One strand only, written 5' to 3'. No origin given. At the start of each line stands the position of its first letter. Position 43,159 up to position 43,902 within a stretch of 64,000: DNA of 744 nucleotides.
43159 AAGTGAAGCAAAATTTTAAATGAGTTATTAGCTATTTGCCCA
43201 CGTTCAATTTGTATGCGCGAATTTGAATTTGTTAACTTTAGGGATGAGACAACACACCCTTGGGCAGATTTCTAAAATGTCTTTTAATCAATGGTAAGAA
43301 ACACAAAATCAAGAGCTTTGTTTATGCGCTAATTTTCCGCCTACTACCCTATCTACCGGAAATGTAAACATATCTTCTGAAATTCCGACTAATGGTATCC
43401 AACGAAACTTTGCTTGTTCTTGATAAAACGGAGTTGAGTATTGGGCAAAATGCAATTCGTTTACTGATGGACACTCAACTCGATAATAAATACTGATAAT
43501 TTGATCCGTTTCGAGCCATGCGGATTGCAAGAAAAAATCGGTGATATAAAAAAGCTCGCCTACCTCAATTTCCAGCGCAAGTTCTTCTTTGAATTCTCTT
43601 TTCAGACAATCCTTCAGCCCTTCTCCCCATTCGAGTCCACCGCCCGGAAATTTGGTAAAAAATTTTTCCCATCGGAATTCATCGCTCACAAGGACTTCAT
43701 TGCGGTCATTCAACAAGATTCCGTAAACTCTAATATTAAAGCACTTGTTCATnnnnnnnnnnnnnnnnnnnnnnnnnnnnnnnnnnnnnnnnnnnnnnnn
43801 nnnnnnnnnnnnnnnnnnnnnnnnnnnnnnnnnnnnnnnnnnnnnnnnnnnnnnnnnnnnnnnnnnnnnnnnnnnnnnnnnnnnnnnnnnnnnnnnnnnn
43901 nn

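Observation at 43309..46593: hisS, histidine ammonia-lyase and NUDIX hydrolase form a tightly overlapping operon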

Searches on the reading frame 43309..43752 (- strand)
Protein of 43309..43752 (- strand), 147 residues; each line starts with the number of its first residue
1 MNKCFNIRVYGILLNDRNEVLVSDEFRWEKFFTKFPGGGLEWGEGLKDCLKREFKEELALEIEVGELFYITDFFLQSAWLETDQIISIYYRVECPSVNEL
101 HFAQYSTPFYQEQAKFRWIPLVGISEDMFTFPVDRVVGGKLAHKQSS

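Call 7: search_protein_families(library=ncbifam, proteins=[window:43309-43752:-])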
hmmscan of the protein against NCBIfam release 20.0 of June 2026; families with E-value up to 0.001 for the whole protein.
window:43309-43752:- (147 aa): 9 families
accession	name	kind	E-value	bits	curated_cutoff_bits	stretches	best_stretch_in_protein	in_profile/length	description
TIGR00586.1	mutt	equivalog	5.4e-10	39.4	97.9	1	11-75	10-76/129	8-oxo-dGTP diphosphatase MutT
NF008044.0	PRK10776.1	equivalog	2.5e-06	27.4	148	1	11-130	9-116/130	8-oxo-dGTP diphosphatase MutT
NF006530.0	PRK08999.1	equivalog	3.1e-06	26.4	245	1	11-67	11-69/315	Nudix family hydrolase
NF001937.0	PRK00714.1-4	equivalog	1.5e-05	24.7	139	1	5-73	7-73/161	RNA pyrophosphohydrolase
NF001935.0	PRK00714.1-2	equivalog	3.6e-05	23.3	259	1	6-63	8-63/183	RNA pyrophosphohydrolase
NF007834.0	PRK10546.1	equivalog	0.00033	20.5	156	1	34-66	33-65/135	pyrimidine (deoxy)nucleoside triphosphate diphosphatase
TIGR02705.1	nudix_YtkD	equivalog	0.00057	19.4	154.4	1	34-89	48-99/156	RNA deprotection pyrophosphohydrolase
NF012016.0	PRK15472.1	equivalog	0.00061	19.5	95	0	35-98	35-102/141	nucleoside triphosphatase NudI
NF001299.0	PRK00241.1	equivalog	0.00063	19.3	158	1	13-70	141-196/263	NAD(+) diphosphatase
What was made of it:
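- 43309..43752 (-): Nudix hydrolase gene (147 aa), third gene, added only in this lineage. The MutT equivalog scores 39.4 against 97.9, so it is not MutT by that model (call 7).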

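Call 8: search_protein_families(library=pfam, proteins=[window:43309-43752:-])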
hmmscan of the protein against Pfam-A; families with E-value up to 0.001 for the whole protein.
window:43309-43752:- (147 aa): 1 family
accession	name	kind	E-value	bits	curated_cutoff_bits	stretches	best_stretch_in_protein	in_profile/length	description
PF00293.34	NUDIX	-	4.9e-12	46.4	21.1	1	8-121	5-115/134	NUDIX domain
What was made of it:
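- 43309..43752 (-): PF00293 scores 46.4 bits against a cut-off of 21.1 (call 8).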

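Call 39: search_solved_structures(query=window:43309-43752:-, max_evalue=0.001, show_alignments=2)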
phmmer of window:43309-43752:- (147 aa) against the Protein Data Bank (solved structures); distinct sequences matched with E-value up to 0.001: 12.
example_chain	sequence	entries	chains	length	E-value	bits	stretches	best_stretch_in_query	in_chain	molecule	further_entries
3id9_A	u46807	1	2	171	3e-07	33.5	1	4-72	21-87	MutT/NUDIX family protein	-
4kyx_A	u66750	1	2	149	5.4e-07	32.7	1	12-139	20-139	ADP-ribose pyrophosphatase MutT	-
3gwy_A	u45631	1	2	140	7.3e-06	29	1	25-68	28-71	Putative CTP pyrophosphohydrolase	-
6ypb_A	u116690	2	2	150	4.5e-05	26.4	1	33-92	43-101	Geranyl diphosphate phosphohydrolase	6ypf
6fl4_A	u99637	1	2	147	0.00012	25.1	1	34-79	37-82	Nudix hydrolase 1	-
5gp0_E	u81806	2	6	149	0.00012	25.1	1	34-79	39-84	Nudix hydrolase 1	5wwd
6dby_A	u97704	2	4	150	0.00012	25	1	34-79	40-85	Nudix hydrolase 1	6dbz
3ees_A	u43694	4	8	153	0.00017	24.6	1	34-68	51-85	Probable pyrophosphohydrolase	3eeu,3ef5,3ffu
1mut_A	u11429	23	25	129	0.00034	23.6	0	10-71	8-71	NUCLEOSIDE TRIPHOSPHATE PYROPHOSPHOHYDROLASE | Mutator mutT protein | 7,8-dihydro-8-oxoguanine-triphosphatase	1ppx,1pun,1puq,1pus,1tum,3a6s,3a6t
5x1x_A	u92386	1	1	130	0.00048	23.1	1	7-73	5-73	Mutator mutT protein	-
4v14_A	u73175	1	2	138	0.00052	23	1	9-81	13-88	MUTATOR MUTT PROTEIN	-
5wy6_E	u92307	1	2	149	0.00084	22.3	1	34-79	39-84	Nudix hydrolase 1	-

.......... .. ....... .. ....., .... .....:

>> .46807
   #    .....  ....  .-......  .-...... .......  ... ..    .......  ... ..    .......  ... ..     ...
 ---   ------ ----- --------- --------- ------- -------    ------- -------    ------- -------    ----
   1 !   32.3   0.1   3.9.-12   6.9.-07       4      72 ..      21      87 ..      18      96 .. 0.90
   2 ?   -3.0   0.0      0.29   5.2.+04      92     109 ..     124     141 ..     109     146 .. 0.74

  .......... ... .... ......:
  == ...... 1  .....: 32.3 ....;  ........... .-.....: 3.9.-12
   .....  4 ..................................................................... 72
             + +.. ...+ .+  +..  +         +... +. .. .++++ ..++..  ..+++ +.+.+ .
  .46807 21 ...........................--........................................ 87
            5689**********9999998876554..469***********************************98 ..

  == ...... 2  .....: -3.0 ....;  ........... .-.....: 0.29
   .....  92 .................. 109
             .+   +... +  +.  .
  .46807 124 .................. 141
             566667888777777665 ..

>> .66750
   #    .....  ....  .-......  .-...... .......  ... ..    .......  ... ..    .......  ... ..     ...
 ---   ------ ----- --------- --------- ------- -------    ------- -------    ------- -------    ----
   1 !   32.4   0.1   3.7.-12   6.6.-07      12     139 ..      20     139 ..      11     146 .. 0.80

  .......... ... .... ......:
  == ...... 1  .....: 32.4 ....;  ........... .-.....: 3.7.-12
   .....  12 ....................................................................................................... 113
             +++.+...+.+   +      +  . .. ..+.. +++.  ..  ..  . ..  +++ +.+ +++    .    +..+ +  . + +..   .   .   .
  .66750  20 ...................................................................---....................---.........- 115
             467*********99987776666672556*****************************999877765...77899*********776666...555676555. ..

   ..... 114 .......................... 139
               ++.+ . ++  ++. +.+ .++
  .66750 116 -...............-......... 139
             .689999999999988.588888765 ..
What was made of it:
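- Closest known: MutT/Nudix house-cleaning pyrophosphohydrolases. Same: The closest solved relatives are generic MutT/Nudix and ADP-ribose pyrophosphatase proteins (call 39).
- No specific Nudix subfamily model is matched (calls 7, 39).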

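Call 43: find_homologous_proteins(query=window:43309-43752:-, max_evalue=0.00001)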
Query window:43309-43752:- (147 aa): 7998 proteins with E <= 0.00001 among 8000 candidates; the best 120 are listed.
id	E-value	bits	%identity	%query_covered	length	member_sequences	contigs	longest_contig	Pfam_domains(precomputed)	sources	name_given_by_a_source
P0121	4.1e-92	324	95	100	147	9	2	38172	PF00293.35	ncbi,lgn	-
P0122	2.4e-66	240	71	99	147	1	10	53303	PF00293.35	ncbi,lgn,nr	ncbi:MAG: NUDIX domain-containing protein [Bacteroidetes bacterium]|nr:NUDIX domain-containing prote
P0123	1.1e-65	238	72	96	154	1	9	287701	PF00293.35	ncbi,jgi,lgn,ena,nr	ncbi:MAG: NUDIX hydrolase [Bacteroidia bacterium]|nr:NUDIX hydrolase [Bacteroidia bacterium]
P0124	1.4e-58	215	64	96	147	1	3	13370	PF00293.35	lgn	-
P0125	2.6e-56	208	66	93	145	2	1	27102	PF00293.35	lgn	-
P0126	3.9e-56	207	63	95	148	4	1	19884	PF00293.35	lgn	-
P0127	9.3e-56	206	66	93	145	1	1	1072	PF00293.35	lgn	-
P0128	2.8e-55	204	64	93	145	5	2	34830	PF00293.35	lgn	-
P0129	3.5e-55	204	68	93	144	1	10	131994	PF00293.35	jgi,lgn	jgi:8-oxo-dGTP diphosphatase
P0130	4.9e-55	203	63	97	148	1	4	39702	PF00293.35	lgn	-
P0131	5.0e-55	203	63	95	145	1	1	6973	PF00293.35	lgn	-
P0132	5.1e-55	203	65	93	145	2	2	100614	PF00293.35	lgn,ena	-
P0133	8.4e-55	203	62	96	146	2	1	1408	PF00293.35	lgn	-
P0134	1.3e-54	202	63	96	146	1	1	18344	PF00293.35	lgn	-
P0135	2.5e-54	201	66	93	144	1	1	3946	PF00293.35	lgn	-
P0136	8.4e-54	199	63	95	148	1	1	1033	PF00293.35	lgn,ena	-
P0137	8.8e-54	199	62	96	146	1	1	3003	PF00293.35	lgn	-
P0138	1.4e-53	199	62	95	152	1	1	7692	PF00293.35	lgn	-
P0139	2.0e-53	198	61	95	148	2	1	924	PF00293.35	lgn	-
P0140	3.2e-53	197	62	95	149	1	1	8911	PF00293.35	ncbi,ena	-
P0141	4.5e-53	197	66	94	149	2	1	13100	PF00293.35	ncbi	-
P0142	7.7e-53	196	62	97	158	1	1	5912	PF00293.35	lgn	-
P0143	2.0e-52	195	61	95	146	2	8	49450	PF00293.35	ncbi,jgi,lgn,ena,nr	ncbi:MAG TPA: NUDIX domain-containing protein [Taishania sp.]|nr:NUDIX domain-containing protein [Ta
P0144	2.3e-52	195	60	95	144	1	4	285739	PF00293.35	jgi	jgi:8-oxo-dGTP diphosphatase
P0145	2.5e-52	195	66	93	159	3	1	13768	PF00293.35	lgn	-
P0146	3.0e-52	194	62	96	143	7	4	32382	PF00293.35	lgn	-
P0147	3.6e-52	194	60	95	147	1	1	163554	PF00293.35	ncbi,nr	ncbi:MAG: NUDIX hydrolase [Crocinitomicaceae bacterium]|nr:NUDIX hydrolase [Crocinitomicaceae bacter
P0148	4.0e-52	194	62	95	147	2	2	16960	PF00293.35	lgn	-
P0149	4.5e-52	194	62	96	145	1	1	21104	PF00293.35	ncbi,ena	-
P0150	1.0e-51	193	63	93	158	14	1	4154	PF00293.35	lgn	-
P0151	3.5e-51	191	62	96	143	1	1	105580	PF00293.35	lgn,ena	-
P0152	7.8e-51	190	59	99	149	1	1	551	PF00293.35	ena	-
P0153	7.9e-51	190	59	95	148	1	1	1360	PF00293.35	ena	-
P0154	1.0e-50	189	62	92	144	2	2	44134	PF00293.35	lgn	-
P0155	6.5e-50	187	60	95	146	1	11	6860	PF00293.35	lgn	-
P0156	8.3e-50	186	60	97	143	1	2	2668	PF00293.35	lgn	-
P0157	2.0e-49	185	59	100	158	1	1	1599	PF00293.35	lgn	-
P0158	2.3e-49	185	60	96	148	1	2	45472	PF00293.35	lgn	-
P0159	3.3e-49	184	61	97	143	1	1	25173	PF00293.35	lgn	-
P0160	1.2e-48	183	60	95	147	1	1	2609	PF00293.35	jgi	-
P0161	1.7e-48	182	56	98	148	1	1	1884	PF00293.35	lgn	-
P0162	2.2e-48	182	56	93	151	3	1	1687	PF00293.35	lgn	-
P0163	2.5e-48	182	59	95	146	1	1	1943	PF00293.35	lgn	-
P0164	1.2e-47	179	60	93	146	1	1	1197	PF00293.35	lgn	-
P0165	1.3e-46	176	55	99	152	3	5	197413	PF00293.35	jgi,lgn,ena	-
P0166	1.4e-46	176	55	97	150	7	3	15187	PF00293.35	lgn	-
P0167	2.5e-46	175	57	97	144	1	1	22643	PF00293.35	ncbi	-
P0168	3.2e-46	175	58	96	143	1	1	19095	PF00293.35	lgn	-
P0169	6.4e-46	174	55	93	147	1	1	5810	PF00293.35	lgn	-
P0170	8.9e-46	173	56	96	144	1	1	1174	PF00293.35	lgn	-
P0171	8.9e-46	173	54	95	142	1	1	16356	PF00293.35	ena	-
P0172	9.6e-46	173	54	95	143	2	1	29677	PF00293.35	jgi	jgi:8-oxo-dGTP diphosphatase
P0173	1.8e-45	172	54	95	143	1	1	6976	PF00293.35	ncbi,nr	ncbi:MAG: NUDIX hydrolase [Crocinitomicaceae bacterium]|nr:NUDIX hydrolase [Crocinitomicaceae bacter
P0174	2.1e-45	172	54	97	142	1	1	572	PF00293.35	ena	-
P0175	2.5e-45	172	54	95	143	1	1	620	PF00293.35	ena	-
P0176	2.7e-45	172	56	93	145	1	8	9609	PF00293.35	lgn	-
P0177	3.3e-45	171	54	94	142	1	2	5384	PF00293.35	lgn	-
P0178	8.9e-45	170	52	96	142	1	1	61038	PF00293.35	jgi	-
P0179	1.7e-44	169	56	96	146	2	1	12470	PF00293.35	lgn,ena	-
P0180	1.8e-44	169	54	96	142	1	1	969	PF00293.35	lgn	-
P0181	1.9e-44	169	53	95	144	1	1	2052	PF22327.3,PF00293.35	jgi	jgi:ADP-ribose pyrophosphatase YjhB (NUDIX family)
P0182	2.2e-44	169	54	95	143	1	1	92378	PF00293.35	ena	-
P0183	2.9e-44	168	54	95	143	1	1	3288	PF00293.35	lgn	-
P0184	3.5e-44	168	53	95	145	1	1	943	PF00293.35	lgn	-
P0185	4.1e-44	168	56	95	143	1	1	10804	PF00293.35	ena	-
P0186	4.5e-44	168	58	96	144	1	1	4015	PF00293.35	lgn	-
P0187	4.8e-44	168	53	95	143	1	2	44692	PF22327.3,PF00293.35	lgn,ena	-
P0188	5.6e-44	167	54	95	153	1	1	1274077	PF00293.35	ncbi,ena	-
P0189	6.6e-44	167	55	95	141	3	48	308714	PF00293.35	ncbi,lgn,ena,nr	ncbi:MAG: NUDIX hydrolase [Fluviicola sp. XM-24bin1]|nr:MAG: NUDIX hydrolase [Fluviicola sp. XM-24bi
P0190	6.9e-44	167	54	94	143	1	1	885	PF00293.35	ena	-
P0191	7.6e-44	167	52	97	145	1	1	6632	PF00293.35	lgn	-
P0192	7.8e-44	167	55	93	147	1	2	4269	PF00293.35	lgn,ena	-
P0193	9.1e-44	167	54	95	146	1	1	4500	PF00293.35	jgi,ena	-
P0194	9.3e-44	167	-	-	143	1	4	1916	PF00293.35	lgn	-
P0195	9.3e-44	167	53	95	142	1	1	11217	PF22327.3,PF00293.35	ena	-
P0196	1.1e-43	167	56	95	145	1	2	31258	PF00293.35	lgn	-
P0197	1.4e-43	166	57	93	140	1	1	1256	PF00293.35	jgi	jgi:8-oxo-dGTP diphosphatase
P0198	1.6e-43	166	58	97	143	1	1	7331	PF00293.35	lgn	-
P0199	1.8e-43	166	-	-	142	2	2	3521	PF00293.35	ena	-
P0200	1.9e-43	166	55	88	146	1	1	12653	PF00293.35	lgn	-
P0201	2.2e-43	166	51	97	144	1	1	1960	PF00293.35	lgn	-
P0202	3.1e-43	165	58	97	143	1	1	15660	PF00293.35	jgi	-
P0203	3.5e-43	165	51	95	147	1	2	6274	PF00293.35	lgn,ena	-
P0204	3.6e-43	165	58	95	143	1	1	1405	PF00293.35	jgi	jgi:8-oxo-dGTP pyrophosphatase MutT (NUDIX family)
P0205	4.0e-43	165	57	96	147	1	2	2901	PF00293.35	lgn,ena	-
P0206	4.1e-43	165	59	96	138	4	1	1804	PF00293.35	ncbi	-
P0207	5.0e-43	164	53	95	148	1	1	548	PF00293.35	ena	-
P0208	5.0e-43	164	58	97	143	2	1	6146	PF00293.35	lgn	-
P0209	5.4e-43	164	57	97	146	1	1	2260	PF00293.35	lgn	-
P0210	5.9e-43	164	58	95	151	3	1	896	PF00293.35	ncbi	-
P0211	6.9e-43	164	54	93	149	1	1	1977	PF00293.35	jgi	jgi:8-oxo-dGTP diphosphatase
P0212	7.3e-43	164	57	99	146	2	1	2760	PF00293.35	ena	-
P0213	7.3e-43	164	52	97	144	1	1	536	PF00293.35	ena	-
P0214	8.2e-43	164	57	95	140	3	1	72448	PF00293.35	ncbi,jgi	ncbi:MAG: NUDIX hydrolase [Flavobacteriia bacterium]|jgi:8-oxo-dGTP diphosphatase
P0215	8.8e-43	164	56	96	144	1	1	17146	PF00293.35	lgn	-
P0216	9.5e-43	163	57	97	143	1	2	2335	PF00293.35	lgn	-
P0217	1.1e-42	163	57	94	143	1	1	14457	PF00293.35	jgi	jgi:mutator protein MutT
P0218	1.1e-42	163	50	98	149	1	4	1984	PF22327.3,PF00293.35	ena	-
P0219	1.3e-42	163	53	100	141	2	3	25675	PF00293.35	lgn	-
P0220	2.0e-42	162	53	97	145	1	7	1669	PF00293.35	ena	-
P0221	2.0e-42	162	52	95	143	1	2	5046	PF00293.35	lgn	-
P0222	2.1e-42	162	55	93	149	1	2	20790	PF00293.35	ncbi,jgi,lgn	ncbi:MAG: 8-oxo-dGTP diphosphatase [Crocinitomicaceae bacterium]|jgi:8-oxo-dGTP diphosphatase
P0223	2.4e-42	162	58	91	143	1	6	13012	PF00293.35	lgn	-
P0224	2.7e-42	162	53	95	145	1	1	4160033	PF00293.35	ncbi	ncbi:MAG: NUDIX domain-containing protein [Fluviicola sp.]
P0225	3.0e-42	162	56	97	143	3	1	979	PF00293.35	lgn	-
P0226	3.1e-42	162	55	97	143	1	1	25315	PF00293.35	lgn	-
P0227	3.4e-42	162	54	97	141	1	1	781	PF00293.35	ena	-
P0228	3.5e-42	162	49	97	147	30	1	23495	PF00293.35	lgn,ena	-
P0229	4.0e-42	161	53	96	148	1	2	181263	PF00293.35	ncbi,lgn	-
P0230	4.9e-42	161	53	93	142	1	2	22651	PF00293.35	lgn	-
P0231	5.0e-42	161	58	94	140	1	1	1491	PF00293.35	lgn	-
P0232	5.3e-42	161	54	95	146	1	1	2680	PF00293.35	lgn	-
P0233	6.7e-42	161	56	99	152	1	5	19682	PF00293.35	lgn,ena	-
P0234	7.1e-42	161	58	98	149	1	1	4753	PF00293.35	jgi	-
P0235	7.2e-42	161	57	95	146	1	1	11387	PF00293.35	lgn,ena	-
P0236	7.2e-42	161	58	97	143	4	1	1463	PF00293.35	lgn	-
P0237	8.3e-42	160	58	95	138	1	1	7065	PF00293.35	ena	-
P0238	8.7e-42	160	54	96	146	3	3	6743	PF00293.35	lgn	-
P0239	9.1e-42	160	51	93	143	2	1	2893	PF00293.35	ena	-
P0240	1.0e-41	160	54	94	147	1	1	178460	PF00293.35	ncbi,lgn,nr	ncbi:MAG: NUDIX domain-containing protein [Crocinitomicaceae bacterium]|nr:NUDIX domain-containing p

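Call 44: find_encoding_contigs(protein=P0129, flank=6000, max_places=2)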
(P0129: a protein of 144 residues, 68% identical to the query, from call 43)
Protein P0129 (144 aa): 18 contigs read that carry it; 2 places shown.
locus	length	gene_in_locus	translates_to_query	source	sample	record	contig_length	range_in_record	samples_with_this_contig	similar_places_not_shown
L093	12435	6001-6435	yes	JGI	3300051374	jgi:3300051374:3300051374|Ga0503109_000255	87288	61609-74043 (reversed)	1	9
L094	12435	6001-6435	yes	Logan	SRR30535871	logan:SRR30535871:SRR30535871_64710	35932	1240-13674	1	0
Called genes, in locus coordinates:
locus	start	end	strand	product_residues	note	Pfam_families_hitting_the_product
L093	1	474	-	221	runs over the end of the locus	-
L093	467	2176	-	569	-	PF03993:DUF349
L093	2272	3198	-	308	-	PF00294:PfkB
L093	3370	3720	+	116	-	PF02261:Asp_decarbox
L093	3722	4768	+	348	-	PF03706:LPG_synthase_TM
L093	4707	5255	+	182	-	PF01467:CTP_transf_like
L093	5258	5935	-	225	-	PF13568:OMP_b-brl_2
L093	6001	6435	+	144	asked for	PF00293:NUDIX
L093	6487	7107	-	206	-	PF02527:GidB, PF13847:Methyltransf_31, PF13649:Methyltransf_25 (weak)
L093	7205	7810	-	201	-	PF07638:Sigma70_ECF (weak), PF04542:Sigma70_r2, PF04545:Sigma70_r4, PF08281:Sigma70_r4_2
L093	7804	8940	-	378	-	PF13506:Glyco_transf_21, PF00535:Glycos_transf_2, PF13641:Glyco_tranf_2_3, PF13632:Glyco_trans_2_3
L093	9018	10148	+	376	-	PF01702:TGT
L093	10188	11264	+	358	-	PF03739:LptF_LptG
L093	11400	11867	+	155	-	-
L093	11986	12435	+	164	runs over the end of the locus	-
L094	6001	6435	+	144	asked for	PF00293:NUDIX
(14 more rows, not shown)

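Call 45: find_encoding_contigs(protein=P0224, flank=6000, max_places=1)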
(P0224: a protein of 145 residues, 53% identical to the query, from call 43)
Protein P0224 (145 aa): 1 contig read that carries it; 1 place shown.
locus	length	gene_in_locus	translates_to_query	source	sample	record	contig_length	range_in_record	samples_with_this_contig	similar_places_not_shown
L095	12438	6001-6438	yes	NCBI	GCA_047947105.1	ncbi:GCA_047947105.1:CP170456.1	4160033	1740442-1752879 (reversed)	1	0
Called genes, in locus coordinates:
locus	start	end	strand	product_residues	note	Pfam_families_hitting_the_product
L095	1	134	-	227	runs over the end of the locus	-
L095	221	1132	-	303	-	-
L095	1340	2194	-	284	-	-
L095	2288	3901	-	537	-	PF00082:Peptidase_S8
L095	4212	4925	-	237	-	PF13505:OMP_b-brl, PF13568:OMP_b-brl_2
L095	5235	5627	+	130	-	PF01503:PRA-PH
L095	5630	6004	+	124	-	-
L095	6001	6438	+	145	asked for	PF00293:NUDIX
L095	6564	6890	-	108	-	PF01503:PRA-PH (weak), PF12643:MazG-like, PF03819:MazG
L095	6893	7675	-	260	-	-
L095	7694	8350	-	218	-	PF22252:PNGase_F-II_N (weak)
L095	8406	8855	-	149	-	PF02580:Tyr_Deacylase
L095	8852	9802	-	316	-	PF16745:RsgA_N, PF03193:RsgA_GTPase, PF00005:ABC_tran (faint), PF01926:MMR_HSR1 (weak)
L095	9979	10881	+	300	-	PF00005:ABC_tran, PF13304:AAA_21 (weak)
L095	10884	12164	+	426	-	PF00579:tRNA-synt_1b, PF22421:SYY_C-terminal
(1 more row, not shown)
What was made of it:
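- Nudix: its orthologues sit elsewhere in other lineages (calls 43-45). The Nudix gene is clearly a recent, lineage-restricted arrival (calls 43-45). Orthologues at 68% and 53% identity lie next to unrelated genes: an OMP and gidB in one case, MazG/PRA-PH-like genes in the other (calls 44, 45).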
